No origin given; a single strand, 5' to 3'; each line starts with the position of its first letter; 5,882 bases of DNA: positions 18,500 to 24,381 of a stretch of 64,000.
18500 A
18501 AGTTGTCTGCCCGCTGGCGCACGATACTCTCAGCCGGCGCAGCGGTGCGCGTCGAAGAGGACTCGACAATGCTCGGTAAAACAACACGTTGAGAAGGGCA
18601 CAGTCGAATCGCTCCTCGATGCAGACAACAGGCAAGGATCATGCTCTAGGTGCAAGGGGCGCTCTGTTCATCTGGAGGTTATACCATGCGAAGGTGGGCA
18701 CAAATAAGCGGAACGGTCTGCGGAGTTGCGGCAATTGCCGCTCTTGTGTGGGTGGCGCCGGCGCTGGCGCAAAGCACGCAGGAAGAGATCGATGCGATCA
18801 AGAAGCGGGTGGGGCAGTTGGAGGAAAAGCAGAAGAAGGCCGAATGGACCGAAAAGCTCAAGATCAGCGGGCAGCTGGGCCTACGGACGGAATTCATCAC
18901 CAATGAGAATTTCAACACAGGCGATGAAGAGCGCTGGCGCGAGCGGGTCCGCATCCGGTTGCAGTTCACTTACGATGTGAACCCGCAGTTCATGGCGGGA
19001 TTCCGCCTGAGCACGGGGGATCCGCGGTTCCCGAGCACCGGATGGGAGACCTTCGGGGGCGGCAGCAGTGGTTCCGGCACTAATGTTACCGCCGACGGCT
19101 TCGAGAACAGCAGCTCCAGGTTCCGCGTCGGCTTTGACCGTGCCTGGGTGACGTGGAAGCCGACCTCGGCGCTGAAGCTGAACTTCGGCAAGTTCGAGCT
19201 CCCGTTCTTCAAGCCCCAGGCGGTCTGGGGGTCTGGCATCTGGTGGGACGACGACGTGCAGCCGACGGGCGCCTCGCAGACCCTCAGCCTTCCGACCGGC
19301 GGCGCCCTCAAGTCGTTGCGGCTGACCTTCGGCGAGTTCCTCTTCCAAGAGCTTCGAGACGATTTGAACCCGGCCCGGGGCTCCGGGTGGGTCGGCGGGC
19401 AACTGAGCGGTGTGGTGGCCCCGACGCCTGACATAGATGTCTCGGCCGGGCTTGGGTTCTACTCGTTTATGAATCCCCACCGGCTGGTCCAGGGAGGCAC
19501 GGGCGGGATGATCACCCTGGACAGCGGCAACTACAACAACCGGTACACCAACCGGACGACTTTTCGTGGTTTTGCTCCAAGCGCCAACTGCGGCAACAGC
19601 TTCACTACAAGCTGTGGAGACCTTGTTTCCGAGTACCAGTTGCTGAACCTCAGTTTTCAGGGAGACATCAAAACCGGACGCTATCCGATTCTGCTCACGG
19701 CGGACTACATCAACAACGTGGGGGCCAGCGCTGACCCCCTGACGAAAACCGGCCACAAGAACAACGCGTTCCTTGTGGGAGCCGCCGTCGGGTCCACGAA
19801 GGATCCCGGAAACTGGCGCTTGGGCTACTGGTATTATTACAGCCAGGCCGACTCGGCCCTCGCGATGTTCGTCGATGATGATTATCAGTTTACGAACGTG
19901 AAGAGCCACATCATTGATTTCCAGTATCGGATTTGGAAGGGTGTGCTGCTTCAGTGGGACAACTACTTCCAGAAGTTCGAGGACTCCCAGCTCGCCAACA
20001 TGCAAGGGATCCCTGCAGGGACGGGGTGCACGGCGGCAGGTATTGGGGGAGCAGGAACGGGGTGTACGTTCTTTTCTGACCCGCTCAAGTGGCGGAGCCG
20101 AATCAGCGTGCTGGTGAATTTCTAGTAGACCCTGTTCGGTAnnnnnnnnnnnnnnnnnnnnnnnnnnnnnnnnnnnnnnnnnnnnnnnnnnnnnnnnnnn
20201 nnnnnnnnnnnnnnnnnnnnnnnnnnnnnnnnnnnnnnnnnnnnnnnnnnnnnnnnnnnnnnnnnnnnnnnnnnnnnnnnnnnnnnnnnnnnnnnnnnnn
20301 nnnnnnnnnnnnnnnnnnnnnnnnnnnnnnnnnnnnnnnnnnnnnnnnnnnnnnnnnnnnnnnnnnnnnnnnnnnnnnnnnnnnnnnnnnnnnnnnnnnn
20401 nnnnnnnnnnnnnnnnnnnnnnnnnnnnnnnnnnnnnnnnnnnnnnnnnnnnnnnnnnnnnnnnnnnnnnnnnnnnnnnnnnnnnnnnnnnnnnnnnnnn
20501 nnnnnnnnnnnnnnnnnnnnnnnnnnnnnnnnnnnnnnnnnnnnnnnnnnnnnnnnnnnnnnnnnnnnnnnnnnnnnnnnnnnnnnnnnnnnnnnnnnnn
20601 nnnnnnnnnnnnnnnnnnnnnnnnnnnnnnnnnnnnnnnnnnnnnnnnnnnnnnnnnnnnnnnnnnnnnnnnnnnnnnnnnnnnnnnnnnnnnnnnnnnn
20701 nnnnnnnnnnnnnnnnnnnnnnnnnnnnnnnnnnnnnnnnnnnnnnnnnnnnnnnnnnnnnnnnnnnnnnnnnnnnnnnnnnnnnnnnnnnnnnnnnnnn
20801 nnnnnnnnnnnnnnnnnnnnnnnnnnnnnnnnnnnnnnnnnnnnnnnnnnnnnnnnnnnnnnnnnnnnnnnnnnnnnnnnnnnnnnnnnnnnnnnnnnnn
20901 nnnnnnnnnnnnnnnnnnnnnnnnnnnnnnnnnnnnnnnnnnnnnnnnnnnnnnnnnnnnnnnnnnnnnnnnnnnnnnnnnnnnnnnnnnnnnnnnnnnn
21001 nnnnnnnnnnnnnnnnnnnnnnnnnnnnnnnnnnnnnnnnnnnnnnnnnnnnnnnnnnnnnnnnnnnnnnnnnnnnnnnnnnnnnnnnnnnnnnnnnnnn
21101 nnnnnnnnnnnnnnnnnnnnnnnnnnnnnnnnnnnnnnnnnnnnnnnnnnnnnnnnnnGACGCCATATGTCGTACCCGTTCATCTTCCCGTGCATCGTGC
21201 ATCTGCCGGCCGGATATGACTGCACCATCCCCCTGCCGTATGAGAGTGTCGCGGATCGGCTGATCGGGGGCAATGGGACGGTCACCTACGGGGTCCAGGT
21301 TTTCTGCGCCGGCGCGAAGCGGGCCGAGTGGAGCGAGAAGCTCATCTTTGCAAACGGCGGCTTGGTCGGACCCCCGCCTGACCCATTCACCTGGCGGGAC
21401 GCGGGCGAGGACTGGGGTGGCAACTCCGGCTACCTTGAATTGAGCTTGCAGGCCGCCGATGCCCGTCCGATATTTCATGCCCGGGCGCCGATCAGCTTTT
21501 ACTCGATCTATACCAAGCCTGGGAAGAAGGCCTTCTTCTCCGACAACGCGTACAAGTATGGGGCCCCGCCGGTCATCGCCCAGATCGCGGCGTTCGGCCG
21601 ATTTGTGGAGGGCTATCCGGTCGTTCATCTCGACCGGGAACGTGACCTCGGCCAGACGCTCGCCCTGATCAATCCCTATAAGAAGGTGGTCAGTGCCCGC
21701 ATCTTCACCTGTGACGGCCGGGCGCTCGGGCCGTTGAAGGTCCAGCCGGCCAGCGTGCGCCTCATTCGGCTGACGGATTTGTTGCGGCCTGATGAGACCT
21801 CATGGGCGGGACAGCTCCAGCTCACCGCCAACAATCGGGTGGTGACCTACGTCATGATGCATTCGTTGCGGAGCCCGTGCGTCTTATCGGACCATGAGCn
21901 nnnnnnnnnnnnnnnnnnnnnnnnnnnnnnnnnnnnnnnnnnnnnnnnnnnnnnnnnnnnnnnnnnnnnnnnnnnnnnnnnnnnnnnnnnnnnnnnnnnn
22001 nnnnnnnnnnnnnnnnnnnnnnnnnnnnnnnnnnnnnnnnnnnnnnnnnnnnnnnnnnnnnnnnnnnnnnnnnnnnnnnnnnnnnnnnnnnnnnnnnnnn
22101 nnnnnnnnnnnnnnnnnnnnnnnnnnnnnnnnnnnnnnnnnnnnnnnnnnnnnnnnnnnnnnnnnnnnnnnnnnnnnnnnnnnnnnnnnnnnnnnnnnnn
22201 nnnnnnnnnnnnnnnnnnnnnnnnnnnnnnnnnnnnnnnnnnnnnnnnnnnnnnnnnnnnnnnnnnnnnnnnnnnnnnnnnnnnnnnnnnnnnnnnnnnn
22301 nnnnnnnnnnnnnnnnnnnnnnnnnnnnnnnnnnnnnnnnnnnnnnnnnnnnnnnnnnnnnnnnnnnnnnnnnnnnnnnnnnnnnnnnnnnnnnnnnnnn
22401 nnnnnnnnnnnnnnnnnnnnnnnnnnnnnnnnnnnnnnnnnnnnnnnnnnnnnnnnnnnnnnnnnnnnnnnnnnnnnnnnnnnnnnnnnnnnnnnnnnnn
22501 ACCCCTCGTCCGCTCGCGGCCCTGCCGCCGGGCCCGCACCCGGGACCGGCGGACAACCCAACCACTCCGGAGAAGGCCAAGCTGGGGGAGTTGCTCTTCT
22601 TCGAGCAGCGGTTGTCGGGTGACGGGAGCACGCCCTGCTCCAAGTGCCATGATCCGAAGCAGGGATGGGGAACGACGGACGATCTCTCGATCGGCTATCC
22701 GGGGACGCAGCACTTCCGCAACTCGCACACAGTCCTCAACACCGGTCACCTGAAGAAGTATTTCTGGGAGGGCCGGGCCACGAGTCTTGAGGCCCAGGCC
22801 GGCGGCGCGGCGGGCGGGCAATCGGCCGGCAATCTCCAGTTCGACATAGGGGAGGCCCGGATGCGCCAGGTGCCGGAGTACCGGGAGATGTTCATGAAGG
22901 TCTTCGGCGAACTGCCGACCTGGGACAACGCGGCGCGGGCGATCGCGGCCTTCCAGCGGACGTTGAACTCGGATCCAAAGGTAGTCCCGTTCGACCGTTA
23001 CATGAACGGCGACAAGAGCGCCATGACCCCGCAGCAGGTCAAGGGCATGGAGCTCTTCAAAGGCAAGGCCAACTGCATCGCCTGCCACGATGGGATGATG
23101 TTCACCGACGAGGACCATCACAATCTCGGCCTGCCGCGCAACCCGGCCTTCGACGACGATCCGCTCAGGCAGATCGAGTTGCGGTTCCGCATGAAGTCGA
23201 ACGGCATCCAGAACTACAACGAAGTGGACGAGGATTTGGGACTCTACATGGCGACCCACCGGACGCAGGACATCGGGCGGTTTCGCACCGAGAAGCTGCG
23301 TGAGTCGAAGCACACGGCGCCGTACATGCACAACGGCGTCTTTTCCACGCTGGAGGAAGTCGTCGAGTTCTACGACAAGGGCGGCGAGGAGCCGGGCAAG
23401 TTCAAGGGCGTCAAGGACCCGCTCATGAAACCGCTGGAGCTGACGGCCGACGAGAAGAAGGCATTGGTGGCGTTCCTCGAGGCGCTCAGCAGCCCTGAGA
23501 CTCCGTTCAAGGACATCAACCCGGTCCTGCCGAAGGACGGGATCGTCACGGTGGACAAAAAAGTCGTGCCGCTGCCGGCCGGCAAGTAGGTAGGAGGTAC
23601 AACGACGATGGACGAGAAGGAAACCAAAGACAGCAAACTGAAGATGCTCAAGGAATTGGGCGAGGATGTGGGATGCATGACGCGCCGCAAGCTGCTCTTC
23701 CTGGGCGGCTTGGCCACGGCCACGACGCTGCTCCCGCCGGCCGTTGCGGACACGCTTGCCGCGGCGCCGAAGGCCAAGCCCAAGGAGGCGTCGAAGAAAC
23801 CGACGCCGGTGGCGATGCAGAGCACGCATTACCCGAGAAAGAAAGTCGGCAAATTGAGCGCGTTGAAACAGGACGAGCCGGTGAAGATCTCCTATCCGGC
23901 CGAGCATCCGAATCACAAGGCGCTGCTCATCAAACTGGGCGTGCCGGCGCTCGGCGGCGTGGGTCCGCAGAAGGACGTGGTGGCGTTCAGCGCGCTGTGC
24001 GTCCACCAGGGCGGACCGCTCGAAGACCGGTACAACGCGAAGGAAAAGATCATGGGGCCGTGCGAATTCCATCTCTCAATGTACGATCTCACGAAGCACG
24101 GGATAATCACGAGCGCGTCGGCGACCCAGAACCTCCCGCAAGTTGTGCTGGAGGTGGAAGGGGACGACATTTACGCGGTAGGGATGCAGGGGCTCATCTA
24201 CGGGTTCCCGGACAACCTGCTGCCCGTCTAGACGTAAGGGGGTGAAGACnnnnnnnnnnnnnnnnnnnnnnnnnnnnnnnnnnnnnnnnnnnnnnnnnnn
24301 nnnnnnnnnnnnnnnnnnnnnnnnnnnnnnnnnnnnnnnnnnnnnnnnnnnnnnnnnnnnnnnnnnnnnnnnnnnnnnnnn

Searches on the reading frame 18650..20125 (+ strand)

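Call 17: search_protein_families(library=pfam, proteins=[window:18650-20125:+], max_evalue=0.001)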
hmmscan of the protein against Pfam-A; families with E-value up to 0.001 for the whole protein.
window:18650-20125:+ (491 aa): 1 family
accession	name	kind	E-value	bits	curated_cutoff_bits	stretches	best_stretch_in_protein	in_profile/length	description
PF16930.11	Porin_5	-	1e-19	71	22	1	89-434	153-507/535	Putative porin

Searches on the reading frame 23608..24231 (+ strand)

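Call 8: search_protein_families(library=pfam, proteins=[window:23608-24231:+], max_evalue=0.1)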
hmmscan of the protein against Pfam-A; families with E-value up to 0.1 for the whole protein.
window:23608-24231:+ (207 aa): 1 family
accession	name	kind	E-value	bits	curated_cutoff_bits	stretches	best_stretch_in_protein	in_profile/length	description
PF00355.32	Rieske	-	4.2e-05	23.8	20.3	1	121-177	33-85/88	Rieske [2Fe-2S] domain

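Call 9: search_protein_families(library=ncbifam, proteins=[window:23608-24231:+], max_evalue=0.1)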
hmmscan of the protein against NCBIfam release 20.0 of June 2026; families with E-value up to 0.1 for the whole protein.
window:23608-24231:+ (207 aa): 3 families
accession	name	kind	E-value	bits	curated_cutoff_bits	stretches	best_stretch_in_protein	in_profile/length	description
TIGR02694.1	arsenite_ox_S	equivalog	1.1e-35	122.3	95.65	1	73-203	2-128/129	arsenate reductase (azurin) small subunit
NF050121.1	bc1_QcrA_actin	exception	1.3e-06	28.2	275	1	122-185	238-299/319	cytochrome bc1 complex Rieske iron-sulfur subunit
TIGR03171.1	soxL2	equivalog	2.5e-06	26.7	582.1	1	116-135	170-189/321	Rieske iron-sulfur protein SoxL2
